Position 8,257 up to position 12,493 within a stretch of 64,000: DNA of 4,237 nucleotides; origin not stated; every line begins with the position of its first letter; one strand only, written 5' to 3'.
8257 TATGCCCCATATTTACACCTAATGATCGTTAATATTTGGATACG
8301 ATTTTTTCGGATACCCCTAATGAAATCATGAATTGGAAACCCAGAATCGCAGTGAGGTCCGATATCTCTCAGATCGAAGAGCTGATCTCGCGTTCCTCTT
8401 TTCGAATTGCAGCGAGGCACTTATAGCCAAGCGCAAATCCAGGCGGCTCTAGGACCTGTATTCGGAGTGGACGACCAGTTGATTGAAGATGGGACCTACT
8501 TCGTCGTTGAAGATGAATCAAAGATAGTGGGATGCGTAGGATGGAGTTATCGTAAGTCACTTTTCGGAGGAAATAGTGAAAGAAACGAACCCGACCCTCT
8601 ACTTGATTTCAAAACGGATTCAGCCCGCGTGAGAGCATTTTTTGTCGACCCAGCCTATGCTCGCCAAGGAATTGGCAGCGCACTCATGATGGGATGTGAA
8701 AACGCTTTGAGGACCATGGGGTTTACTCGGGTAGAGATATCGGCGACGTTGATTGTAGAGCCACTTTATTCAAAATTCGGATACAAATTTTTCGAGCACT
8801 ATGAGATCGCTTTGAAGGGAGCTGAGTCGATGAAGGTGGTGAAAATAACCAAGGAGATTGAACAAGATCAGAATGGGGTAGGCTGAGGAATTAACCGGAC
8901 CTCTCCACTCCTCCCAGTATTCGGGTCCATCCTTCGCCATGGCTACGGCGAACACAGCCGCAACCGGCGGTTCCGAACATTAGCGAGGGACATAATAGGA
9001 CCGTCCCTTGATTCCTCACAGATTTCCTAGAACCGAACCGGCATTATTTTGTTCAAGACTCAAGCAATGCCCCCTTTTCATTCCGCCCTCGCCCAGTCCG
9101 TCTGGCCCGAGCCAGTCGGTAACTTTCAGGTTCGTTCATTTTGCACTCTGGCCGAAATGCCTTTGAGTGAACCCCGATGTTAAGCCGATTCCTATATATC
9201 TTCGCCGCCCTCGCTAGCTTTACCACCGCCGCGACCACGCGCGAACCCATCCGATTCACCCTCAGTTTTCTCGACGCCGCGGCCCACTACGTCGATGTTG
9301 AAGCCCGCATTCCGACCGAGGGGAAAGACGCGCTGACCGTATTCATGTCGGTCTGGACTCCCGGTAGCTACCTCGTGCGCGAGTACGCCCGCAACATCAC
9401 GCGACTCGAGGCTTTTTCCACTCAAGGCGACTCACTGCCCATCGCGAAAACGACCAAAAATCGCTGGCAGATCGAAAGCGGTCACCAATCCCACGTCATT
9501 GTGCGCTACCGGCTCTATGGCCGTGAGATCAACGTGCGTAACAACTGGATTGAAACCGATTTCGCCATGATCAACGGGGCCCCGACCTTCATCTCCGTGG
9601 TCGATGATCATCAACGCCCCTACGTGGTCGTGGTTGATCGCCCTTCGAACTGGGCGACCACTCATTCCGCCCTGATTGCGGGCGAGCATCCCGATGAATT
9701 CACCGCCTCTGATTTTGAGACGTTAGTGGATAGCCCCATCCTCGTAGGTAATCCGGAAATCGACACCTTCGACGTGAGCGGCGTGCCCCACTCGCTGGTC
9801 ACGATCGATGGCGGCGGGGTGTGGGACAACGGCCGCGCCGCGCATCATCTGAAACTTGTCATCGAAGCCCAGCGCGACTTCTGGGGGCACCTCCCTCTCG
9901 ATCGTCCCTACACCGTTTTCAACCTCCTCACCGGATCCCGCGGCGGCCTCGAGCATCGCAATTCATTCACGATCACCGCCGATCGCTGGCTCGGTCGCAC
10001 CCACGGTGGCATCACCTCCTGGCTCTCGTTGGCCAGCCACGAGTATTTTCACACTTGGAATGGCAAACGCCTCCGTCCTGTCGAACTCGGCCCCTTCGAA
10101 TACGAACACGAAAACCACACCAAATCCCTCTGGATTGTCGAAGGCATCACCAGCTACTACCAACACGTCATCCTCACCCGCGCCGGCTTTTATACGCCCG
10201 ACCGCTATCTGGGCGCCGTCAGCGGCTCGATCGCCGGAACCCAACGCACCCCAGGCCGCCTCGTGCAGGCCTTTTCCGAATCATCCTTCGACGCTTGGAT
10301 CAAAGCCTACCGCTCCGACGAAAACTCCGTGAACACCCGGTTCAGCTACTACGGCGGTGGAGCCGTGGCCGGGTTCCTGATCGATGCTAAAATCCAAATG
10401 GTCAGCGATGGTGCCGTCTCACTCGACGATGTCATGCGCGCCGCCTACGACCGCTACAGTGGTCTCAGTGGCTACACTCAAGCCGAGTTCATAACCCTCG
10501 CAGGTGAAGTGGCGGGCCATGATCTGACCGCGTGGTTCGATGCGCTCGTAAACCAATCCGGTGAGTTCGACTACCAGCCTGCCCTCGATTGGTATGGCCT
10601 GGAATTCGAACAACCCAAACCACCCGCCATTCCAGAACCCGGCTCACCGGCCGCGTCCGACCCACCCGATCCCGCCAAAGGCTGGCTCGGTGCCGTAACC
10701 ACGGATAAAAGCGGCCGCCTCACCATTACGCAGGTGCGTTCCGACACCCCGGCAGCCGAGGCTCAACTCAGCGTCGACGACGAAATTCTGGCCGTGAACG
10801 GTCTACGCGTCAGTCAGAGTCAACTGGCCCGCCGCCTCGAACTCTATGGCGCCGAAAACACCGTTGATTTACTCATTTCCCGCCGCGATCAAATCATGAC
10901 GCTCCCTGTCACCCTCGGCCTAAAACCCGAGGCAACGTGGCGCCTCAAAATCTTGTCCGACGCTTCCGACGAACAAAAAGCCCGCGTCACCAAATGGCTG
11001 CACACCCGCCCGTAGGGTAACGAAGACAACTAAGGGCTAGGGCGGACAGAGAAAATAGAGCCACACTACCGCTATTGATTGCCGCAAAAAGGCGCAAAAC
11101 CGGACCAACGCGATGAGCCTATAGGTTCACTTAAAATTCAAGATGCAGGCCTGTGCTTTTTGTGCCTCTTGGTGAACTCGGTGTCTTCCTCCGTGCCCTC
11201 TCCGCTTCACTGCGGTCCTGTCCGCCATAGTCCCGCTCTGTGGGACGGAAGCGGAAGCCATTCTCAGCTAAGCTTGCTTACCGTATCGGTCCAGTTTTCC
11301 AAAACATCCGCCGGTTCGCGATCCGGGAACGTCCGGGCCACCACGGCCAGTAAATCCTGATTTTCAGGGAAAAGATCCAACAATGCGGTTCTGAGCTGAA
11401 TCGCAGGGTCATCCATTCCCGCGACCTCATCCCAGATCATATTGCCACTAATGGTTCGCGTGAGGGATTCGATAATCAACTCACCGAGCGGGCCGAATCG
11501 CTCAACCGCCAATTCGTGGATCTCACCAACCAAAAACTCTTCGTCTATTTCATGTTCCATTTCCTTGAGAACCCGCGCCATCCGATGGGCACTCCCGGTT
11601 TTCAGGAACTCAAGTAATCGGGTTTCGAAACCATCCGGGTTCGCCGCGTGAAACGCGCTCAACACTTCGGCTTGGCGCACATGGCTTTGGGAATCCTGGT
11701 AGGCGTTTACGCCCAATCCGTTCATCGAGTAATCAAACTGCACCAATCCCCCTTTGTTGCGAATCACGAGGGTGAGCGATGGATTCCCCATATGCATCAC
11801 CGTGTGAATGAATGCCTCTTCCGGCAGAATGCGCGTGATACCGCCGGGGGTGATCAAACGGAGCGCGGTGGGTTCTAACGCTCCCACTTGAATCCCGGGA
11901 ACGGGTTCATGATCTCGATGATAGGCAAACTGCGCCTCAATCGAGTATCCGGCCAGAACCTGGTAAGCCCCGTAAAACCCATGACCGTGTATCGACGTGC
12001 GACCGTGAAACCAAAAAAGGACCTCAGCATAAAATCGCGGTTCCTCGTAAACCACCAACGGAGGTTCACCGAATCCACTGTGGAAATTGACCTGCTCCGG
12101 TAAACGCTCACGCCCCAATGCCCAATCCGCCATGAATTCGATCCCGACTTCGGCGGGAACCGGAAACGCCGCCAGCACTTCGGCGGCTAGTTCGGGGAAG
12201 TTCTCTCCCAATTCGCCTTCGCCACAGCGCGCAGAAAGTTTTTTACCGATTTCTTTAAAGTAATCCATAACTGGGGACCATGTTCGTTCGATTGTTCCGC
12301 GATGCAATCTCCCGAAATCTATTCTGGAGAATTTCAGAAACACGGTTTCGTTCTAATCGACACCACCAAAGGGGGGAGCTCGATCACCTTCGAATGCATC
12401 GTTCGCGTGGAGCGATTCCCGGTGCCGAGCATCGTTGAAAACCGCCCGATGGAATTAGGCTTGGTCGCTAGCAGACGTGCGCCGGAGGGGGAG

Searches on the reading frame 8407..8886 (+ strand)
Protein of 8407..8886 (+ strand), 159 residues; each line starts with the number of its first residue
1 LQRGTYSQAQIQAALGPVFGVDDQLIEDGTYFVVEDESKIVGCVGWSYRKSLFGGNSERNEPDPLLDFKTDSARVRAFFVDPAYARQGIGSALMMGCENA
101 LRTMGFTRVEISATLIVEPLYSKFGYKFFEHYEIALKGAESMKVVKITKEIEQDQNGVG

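Call 63: search_protein_families(library=pfam, proteins=[window:8407-8886:+], max_evalue=0.000001)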
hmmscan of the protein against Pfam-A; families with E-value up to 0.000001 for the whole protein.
window:8407-8886:+ (159 aa): 3 families
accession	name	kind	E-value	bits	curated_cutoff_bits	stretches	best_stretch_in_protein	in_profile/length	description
PF00583.31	Acetyltransf_1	-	2.8e-12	47.4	20.7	1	26-126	30-116/116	Acetyltransferase (GNAT) family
PF13508.13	Acetyltransf_7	-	3.3e-12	47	27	1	28-127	2-83/84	Acetyltransferase (GNAT) domain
PF13673.13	Acetyltransf_10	-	1.3e-10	41.8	23.6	1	71-129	50-110/128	Acetyltransferase (GNAT) domain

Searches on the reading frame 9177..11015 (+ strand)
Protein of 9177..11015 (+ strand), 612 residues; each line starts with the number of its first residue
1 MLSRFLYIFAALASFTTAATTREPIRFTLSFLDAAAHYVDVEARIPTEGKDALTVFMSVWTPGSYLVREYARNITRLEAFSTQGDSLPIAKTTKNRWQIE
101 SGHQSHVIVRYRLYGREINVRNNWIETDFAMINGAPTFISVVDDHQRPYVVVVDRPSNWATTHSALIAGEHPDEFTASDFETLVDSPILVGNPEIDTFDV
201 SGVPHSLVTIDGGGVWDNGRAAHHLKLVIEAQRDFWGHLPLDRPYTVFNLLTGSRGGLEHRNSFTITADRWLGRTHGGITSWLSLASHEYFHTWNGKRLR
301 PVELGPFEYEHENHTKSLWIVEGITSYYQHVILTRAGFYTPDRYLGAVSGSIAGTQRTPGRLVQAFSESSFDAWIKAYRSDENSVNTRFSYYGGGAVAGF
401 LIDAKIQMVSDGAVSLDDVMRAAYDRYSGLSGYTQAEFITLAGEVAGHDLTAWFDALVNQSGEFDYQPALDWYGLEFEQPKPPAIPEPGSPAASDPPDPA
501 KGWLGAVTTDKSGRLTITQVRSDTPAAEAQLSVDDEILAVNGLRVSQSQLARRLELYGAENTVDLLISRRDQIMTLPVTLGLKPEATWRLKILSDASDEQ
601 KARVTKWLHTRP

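Call 7: search_protein_families(library=pfam, proteins=[window:9177-11015:+], max_evalue=0.01)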
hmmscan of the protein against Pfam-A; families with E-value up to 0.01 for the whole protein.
window:9177-11015:+ (612 aa): 5 families
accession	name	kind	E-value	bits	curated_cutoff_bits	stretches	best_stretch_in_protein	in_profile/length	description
PF17899.6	Peptidase_M61_N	-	2.1e-44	151.9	23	1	27-192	2-168/168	Peptidase M61 N-terminal domain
PF05299.18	Peptidase_M61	-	1.8e-43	148.1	22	1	283-397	3-117/118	M61 glycyl aminopeptidase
PF13180.12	PDZ_2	-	1.7e-08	35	27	1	503-579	2-79/80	PDZ domain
PF00595.29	PDZ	-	2.4e-05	25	23.2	1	503-567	11-80/81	PDZ domain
PF17820.7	PDZ_6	-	0.00022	21.3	27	1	516-547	1-32/54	PDZ domain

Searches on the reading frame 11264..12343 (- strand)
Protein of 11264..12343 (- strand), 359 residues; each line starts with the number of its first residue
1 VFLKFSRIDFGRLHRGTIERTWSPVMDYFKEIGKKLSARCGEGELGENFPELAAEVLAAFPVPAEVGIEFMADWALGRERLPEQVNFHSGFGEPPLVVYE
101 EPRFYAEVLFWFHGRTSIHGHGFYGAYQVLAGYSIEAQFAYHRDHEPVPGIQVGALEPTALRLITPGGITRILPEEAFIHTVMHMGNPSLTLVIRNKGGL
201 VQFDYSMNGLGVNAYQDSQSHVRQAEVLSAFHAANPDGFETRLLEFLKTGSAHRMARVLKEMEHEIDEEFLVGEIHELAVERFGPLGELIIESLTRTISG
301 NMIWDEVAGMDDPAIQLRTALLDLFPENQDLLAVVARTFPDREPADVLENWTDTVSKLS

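Call 7: search_protein_families(library=pfam, proteins=[window:11264-12343:-], max_evalue=0.01)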
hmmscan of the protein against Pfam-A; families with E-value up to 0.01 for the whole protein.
window:11264-12343:- (359 aa): 0 families

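Call 25: find_related_loci(query=window:11264-12268:-, collection=genome_contigs, flank=10000)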
Query window:11264-12268:- (334 aa) in genome_contigs; peptide patterns used: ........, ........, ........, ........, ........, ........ (x = any residue, [..] = any of these).
28 stretches matched a pattern; 7 encode a relative of the query (tblastn E <= 1e-3); 7 distinct loci.
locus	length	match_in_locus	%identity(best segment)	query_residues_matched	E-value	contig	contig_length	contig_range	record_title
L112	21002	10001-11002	83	1-334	0e+0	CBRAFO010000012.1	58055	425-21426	MAG TPA_asm: uncultured Opitutaceae bacterium isolate SRR11839387_concoct_9 genome assembly, contig: ERZ27397406.101, wh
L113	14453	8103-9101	83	1-333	0e+0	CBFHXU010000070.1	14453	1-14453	MAG: uncultured Opitutaceae bacterium isolate Co_bin_182_indper genome assembly, contig: Co_bin_182_indper_c70, whole ge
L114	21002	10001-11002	81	1-334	0e+0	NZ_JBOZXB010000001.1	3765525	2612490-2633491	Oleiharenicola lentus strain 23ND54W-5 contig1, whole genome shotgun sequence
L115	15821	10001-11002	81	1-334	0e+0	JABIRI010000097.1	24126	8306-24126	MAG: Opitutaceae bacterium isolate SI072_bin161 k141_2060531, whole genome shotgun sequence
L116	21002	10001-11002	80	1-334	0e+0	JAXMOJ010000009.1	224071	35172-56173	MAG: Cephaloticoccus sp. isolate EC_MBin.50 ECX_128CoAssmbCtg, whole genome shotgun sequence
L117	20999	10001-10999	80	1-333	0e+0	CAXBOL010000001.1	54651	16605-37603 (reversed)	MAG TPA_asm: uncultured Opitutaceae bacterium isolate ERR2762171_concoct_130 genome assembly, contig: ERZ3422408.784, wh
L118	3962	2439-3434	39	2-332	1e-65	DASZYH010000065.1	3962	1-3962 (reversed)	MAG TPA_asm: Opitutaceae bacterium isolate SMAG_U6205 k141_76065, whole genome shotgun sequence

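Call 48: search_protein_families(library=pfam, proteins=[window:11264-12268:-], max_evalue=10)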
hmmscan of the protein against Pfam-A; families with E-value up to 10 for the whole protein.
window:11264-12268:- (334 aa): 0 families

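Call 79: search_protein_families(library=ncbifam, proteins=[window:11264-12268:-], max_evalue=0.01)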
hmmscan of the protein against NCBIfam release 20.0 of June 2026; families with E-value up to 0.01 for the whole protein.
window:11264-12268:- (334 aa): 0 families

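Call 80: search_solved_structures(query=window:11264-12268:-, max_evalue=1)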
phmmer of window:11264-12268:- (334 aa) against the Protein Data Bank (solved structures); distinct sequences matched with E-value up to 1: 3.
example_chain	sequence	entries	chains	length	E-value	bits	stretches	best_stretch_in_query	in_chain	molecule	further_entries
8vni_A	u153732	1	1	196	0.39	13.3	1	94-161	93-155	Mercaptosuccinate dioxygenase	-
8xpk_A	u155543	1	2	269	0.84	12.2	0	103-172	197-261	Laminarinase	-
8xph_A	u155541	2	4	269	0.85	12.2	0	113-172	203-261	Laminarinase PtLam | Laminarinase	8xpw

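Call 81: search_protein_families(library=padloc, proteins=[window:11264-12268:-], max_evalue=0.01)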
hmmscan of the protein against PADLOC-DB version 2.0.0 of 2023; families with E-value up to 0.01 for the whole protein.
window:11264-12268:- (334 aa): 0 families
